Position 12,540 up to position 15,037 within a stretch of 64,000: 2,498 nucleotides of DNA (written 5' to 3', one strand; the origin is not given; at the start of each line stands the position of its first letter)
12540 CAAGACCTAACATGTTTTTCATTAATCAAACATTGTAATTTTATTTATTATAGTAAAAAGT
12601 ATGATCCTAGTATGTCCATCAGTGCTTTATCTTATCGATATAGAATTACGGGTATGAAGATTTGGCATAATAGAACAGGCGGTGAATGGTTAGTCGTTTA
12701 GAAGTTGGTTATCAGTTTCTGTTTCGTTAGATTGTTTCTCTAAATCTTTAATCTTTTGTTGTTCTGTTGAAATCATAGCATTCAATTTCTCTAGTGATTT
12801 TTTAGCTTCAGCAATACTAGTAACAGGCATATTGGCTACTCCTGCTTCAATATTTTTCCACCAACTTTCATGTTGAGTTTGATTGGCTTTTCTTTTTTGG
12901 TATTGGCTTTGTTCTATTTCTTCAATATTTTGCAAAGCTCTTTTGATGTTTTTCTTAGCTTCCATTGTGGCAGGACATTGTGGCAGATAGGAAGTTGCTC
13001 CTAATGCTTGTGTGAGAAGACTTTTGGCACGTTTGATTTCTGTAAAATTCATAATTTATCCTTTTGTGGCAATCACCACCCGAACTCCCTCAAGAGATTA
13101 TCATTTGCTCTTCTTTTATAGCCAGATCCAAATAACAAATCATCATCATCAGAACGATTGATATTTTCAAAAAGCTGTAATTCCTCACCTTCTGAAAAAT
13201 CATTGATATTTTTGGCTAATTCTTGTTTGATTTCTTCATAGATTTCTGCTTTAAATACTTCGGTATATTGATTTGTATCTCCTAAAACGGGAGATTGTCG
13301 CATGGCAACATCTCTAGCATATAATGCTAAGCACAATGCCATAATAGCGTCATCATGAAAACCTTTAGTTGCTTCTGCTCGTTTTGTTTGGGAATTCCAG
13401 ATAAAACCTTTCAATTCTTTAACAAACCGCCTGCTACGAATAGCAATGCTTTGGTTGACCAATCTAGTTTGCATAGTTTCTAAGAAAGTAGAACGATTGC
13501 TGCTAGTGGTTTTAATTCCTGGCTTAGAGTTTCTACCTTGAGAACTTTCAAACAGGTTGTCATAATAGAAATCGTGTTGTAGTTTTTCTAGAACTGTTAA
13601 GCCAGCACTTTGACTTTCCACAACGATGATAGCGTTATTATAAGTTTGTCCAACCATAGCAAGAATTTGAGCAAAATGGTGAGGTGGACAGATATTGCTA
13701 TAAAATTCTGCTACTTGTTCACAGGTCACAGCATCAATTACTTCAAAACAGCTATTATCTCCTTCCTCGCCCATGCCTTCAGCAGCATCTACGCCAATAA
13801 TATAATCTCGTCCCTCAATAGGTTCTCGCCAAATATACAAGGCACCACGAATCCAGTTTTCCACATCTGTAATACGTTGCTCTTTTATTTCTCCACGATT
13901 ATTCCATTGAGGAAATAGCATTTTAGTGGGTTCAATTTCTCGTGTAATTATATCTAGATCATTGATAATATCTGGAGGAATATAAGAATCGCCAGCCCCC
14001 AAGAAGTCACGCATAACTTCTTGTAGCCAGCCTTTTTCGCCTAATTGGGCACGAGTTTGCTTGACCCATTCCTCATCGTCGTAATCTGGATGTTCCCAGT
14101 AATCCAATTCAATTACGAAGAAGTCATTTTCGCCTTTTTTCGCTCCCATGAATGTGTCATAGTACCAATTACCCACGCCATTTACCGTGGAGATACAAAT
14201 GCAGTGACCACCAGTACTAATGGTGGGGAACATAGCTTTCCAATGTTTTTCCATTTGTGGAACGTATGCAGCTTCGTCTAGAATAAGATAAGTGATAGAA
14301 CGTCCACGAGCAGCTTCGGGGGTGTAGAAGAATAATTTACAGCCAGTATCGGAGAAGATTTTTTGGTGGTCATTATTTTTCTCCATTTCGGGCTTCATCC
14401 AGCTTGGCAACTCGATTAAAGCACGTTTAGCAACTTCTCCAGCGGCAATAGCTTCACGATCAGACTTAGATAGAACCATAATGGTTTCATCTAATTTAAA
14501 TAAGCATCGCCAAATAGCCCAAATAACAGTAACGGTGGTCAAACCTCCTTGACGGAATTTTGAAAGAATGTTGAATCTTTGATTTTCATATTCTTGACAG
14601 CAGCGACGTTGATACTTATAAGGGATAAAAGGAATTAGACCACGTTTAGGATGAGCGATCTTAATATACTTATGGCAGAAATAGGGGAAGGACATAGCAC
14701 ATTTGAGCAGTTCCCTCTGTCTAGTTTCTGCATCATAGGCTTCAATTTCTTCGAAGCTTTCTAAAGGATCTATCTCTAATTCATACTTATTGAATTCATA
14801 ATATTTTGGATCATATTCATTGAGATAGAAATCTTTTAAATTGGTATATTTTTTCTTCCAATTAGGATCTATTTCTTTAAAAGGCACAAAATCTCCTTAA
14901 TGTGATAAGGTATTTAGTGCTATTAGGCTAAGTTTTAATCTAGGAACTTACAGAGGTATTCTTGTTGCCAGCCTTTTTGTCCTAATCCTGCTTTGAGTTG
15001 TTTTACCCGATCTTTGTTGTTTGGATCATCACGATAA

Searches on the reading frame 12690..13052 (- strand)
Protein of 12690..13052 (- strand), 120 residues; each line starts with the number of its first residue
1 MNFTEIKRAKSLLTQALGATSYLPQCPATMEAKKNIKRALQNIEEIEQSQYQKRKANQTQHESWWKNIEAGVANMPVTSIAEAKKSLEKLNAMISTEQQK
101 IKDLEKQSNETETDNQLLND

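Call 4: search_protein_families(library=pfam, proteins=[window:12690-13052:-], max_evalue=0.01)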
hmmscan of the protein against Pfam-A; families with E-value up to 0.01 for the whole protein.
window:12690-13052:- (120 aa): 0 families

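Call 20: search_protein_families(library=phrogs, proteins=[window:12690-13052:-], max_evalue=0.01)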
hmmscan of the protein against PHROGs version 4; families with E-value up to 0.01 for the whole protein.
window:12690-13052:- (120 aa): 0 families

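Call 81: search_solved_structures(query=A6, max_evalue=10, show_alignments=0)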
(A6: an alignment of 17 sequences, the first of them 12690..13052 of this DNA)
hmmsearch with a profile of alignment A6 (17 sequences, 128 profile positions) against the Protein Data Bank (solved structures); distinct sequences matched with E-value up to 10: 11.
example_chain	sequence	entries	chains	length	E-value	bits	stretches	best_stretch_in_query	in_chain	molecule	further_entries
5fzq_A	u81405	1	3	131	0.12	15.7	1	22-57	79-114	DESIGNED TPR PROTEIN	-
7a73_A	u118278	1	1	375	0.14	15.4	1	16-93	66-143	Alr5059 protein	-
5fzr_A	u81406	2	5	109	0.2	14.9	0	22-51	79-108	DESIGNED TPR PROTEIN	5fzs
5t5s_A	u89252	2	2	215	0.69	13.2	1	7-62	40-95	Alanine--tRNA ligase, cytoplasmic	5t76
8wze_C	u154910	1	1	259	1.4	12.2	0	5-59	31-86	RSV pre-fusion glycoprotein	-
8eaw_a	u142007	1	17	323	1.9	11.7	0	15-46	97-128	Capsid protein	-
3zc1_A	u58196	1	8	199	2.7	11.3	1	21-51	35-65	AFTRAX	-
3zc0_A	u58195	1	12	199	2.7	11.3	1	21-51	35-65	AFTRAX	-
5oi7_A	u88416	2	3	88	3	11.1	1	86-121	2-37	Centrosomal protein of 85 kDa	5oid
3u8v_A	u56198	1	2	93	3.1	11.1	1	12-51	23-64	Metal-binding protein smbP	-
9s4q_Nn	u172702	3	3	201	6.9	9.9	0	61-115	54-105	Kinetochore-associated protein NNF1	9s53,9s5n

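Call 82: search_protein_families(library=pfam, alignment_id=A6, max_evalue=1)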
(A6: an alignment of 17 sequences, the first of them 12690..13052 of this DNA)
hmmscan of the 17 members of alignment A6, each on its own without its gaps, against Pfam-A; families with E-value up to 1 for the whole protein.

A. member 1, window:12690-13052:- (120 aa): 2 families
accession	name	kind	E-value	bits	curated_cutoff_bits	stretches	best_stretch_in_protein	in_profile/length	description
PF08702.15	Fib_alpha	-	0.019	15.6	29.9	1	31-111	49-128/143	Fibrinogen alpha/beta chain family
PF04102.17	SlyX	-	0.18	12.9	30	1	80-109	12-41/67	SlyX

B. families by the number of members that match (of 17 scanned): 71 families (the first 25 are shown)
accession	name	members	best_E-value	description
PF08702.15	Fib_alpha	8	0.019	Fibrinogen alpha/beta chain family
PF09351.15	DUF1993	7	0.00067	Domain of unknown function (DUF1993)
PF05739.25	SNARE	4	0.0026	SNARE domain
PF15678.10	SPICE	3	0.0025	Centriole duplication and mitotic chromosome congression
PF09177.16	STX6_10_61_N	3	0.022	Syntaxin 6/10/61, N-terminal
PF15456.11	Uds1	3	0.046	Up-regulated During Septation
PF07851.19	TMEM120A-B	3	0.55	TMEM120A/B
PF14662.11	KASH_CCD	2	0.0062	Coiled-coil region of CCDC155 or KASH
PF18548.6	MetOD2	2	0.012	Metanogen output domain 2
PF01920.25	Prefoldin_2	2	0.02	Prefoldin subunit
PF25339.1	C2_C2CD3_N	2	0.041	N-terminal C2 domain of C2CD3 protein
PF23174.1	bHLH_ILI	2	0.06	ILI bHLH domain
PF00227.31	Proteasome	2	0.071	Proteasome subunit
PF07889.17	DUF1664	2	0.13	Protein of unknown function (DUF1664)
PF04102.17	SlyX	2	0.18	SlyX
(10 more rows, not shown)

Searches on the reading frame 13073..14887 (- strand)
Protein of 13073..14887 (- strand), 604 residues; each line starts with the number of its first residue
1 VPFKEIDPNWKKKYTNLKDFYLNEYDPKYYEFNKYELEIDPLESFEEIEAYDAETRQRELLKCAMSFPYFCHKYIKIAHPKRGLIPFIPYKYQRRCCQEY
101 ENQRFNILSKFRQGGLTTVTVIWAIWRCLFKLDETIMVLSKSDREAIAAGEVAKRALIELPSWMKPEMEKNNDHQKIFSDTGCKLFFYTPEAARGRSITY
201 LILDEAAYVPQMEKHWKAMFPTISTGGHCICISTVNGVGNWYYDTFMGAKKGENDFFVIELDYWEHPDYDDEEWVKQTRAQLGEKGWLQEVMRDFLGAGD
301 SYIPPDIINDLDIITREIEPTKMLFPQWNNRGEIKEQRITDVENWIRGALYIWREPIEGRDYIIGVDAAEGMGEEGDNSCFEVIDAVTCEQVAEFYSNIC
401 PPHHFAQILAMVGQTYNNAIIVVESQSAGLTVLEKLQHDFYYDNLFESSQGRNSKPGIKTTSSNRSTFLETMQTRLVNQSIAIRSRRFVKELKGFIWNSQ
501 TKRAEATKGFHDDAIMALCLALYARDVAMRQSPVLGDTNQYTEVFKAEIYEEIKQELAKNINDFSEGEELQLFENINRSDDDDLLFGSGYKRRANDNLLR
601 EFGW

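Call 4: search_protein_families(library=pfam, proteins=[window:13073-14887:-], max_evalue=0.01)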
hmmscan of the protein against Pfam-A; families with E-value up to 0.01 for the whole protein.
window:13073-14887:- (604 aa): 2 families
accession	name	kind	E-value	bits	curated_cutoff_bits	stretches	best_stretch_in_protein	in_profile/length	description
PF03237.21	Terminase_6N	-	1.9e-10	41.2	22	1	112-304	6-209/215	Terminase large subunit, T4likevirus-type, N-terminal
PF17289.8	Terminase_6C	-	3.1e-07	30.9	22.6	1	364-523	1-153/155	Terminase RNaseH-like domain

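Call 23: search_solved_structures(query=window:13073-14887:-, max_evalue=0.01, show_alignments=1)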
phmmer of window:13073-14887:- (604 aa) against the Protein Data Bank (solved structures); distinct sequences matched with E-value up to 0.01: 6.
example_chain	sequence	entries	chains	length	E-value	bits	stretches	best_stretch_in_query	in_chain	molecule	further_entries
3ezk_A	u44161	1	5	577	1.1e-30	109.8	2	58-257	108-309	DNA packaging protein Gp17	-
3cpe_A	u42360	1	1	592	1.2e-29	106.4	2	58-257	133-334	DNA packaging protein Gp17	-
2o0h_A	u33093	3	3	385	6.9e-19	70.9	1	58-257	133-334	DNA packaging protein Gp17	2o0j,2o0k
3c6a_A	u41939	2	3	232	2.4e-12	49.3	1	348-520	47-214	Terminase large subunit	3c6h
4zni_A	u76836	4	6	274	9e-05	24.3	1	190-270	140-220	Phage terminase large subunit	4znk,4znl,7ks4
4znj_A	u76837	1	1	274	0.00054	21.7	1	190-270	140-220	Phage terminase large subunit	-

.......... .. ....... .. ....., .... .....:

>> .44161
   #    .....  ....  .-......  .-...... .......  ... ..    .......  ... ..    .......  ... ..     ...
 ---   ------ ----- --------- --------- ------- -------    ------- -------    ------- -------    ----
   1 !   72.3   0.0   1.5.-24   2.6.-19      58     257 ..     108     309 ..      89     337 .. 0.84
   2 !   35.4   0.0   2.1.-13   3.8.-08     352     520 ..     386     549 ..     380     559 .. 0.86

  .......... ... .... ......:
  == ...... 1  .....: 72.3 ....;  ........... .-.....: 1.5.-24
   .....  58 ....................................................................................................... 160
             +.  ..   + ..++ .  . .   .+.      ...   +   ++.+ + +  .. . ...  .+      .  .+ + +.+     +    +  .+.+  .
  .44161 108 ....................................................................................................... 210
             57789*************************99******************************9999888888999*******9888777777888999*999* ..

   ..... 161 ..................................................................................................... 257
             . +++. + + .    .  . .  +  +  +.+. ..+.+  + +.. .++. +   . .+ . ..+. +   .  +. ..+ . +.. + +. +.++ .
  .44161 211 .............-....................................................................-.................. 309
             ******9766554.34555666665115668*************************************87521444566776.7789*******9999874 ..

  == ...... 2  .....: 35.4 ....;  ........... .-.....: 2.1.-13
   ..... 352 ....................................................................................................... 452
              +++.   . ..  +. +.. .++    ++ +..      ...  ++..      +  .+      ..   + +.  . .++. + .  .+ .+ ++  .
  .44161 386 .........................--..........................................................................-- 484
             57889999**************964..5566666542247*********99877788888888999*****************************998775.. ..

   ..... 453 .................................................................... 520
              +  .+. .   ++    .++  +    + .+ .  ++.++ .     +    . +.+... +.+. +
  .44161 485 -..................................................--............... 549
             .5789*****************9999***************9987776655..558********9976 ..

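Call 51: find_related_loci(query=A4, collection=viral_contigs, flank=8000)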
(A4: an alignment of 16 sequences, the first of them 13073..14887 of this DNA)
Query A4 (604 aa) in viral_contigs; peptide patterns used: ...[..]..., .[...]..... (x = any residue, [..] = any of these).
122 stretches matched a pattern; 47 encode a relative of the query (tblastn E <= 1e-3); 47 distinct loci.
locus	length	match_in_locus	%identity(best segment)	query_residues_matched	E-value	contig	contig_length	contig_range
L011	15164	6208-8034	77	1-604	0e+0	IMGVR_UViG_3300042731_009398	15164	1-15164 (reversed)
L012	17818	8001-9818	76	3-604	0e+0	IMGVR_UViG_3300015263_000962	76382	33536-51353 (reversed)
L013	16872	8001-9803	76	5-604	0e+0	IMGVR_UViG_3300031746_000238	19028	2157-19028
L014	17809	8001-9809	74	4-604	0e+0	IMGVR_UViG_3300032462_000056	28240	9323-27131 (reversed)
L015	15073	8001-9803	74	5-604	0e+0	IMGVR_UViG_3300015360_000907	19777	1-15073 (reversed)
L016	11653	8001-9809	74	4-604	0e+0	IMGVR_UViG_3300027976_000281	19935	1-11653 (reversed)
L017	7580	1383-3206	72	1-604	0e+0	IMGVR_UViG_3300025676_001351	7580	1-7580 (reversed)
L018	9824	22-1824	73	6-604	0e+0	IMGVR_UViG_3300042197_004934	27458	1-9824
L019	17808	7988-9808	71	1-604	0e+0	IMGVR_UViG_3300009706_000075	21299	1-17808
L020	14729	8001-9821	71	1-604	0e+0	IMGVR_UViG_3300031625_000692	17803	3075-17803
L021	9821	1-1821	70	1-604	0e+0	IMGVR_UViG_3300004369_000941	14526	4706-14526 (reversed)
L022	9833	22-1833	70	6-604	0e+0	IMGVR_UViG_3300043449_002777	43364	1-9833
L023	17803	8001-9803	73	6-604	0e+0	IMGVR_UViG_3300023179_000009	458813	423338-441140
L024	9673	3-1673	72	50-604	0e+0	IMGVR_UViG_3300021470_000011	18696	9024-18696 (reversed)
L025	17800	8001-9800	60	5-604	0e+0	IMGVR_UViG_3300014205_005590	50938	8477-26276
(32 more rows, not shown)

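Call 90: find_related_loci(query=A4, collection=metagenome_contigs, flank=4000)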
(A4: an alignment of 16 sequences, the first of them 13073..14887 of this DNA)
Query A4 (604 aa) in metagenome_contigs; peptide patterns used: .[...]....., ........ (x = any residue, [..] = any of these).
479 stretches matched a pattern; 213 encode a relative of the query (tblastn E <= 1e-3); the best 80 are kept; 80 distinct loci.
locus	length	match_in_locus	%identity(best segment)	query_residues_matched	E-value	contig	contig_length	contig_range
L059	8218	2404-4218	78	1-604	0e+0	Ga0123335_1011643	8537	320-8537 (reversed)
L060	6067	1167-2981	78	1-604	0e+0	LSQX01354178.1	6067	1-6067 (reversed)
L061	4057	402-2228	74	1-604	0e+0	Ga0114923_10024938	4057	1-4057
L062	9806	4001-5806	75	4-604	0e+0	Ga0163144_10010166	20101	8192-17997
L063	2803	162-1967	74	4-604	0e+0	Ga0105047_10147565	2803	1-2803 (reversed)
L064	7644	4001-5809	74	4-604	0e+0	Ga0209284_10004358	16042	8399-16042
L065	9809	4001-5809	74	4-604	0e+0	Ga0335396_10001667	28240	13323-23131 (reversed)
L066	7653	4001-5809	74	4-604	0e+0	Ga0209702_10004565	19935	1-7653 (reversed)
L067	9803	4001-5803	74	5-604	0e+0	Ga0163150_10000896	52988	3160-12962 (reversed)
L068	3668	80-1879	74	5-604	0e+0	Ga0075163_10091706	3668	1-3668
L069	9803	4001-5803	73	6-604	0e+0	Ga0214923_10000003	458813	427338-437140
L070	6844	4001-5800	73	6-604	0e+0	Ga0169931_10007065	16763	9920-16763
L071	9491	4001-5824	72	1-604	0e+0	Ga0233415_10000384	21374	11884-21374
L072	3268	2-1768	77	19-604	0e+0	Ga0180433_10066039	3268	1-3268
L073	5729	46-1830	74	11-604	0e+0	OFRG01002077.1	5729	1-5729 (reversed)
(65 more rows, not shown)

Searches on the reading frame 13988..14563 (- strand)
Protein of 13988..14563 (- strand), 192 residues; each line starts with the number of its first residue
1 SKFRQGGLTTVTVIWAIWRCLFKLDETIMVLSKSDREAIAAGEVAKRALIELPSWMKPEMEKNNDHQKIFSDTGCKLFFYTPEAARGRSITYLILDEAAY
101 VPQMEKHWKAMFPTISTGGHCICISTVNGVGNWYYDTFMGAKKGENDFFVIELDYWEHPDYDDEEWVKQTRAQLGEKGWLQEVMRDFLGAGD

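Call 60: search_solved_structures(query=window:13988-14563:-, max_evalue=1, show_alignments=5)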
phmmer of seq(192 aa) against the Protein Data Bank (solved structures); distinct sequences matched with E-value up to 1: 5.
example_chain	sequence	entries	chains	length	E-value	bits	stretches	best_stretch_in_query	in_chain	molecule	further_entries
3ezk_A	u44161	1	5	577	2.8e-13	53.3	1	4-149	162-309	DNA packaging protein Gp17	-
2o0h_A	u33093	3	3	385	1.2e-12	51.3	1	4-149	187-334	DNA packaging protein Gp17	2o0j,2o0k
3cpe_A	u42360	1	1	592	2.9e-12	50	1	4-149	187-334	DNA packaging protein Gp17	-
4zni_A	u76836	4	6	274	1.7e-05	27.9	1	82-162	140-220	Phage terminase large subunit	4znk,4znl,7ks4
4znj_A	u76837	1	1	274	0.0001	25.4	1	82-162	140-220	Phage terminase large subunit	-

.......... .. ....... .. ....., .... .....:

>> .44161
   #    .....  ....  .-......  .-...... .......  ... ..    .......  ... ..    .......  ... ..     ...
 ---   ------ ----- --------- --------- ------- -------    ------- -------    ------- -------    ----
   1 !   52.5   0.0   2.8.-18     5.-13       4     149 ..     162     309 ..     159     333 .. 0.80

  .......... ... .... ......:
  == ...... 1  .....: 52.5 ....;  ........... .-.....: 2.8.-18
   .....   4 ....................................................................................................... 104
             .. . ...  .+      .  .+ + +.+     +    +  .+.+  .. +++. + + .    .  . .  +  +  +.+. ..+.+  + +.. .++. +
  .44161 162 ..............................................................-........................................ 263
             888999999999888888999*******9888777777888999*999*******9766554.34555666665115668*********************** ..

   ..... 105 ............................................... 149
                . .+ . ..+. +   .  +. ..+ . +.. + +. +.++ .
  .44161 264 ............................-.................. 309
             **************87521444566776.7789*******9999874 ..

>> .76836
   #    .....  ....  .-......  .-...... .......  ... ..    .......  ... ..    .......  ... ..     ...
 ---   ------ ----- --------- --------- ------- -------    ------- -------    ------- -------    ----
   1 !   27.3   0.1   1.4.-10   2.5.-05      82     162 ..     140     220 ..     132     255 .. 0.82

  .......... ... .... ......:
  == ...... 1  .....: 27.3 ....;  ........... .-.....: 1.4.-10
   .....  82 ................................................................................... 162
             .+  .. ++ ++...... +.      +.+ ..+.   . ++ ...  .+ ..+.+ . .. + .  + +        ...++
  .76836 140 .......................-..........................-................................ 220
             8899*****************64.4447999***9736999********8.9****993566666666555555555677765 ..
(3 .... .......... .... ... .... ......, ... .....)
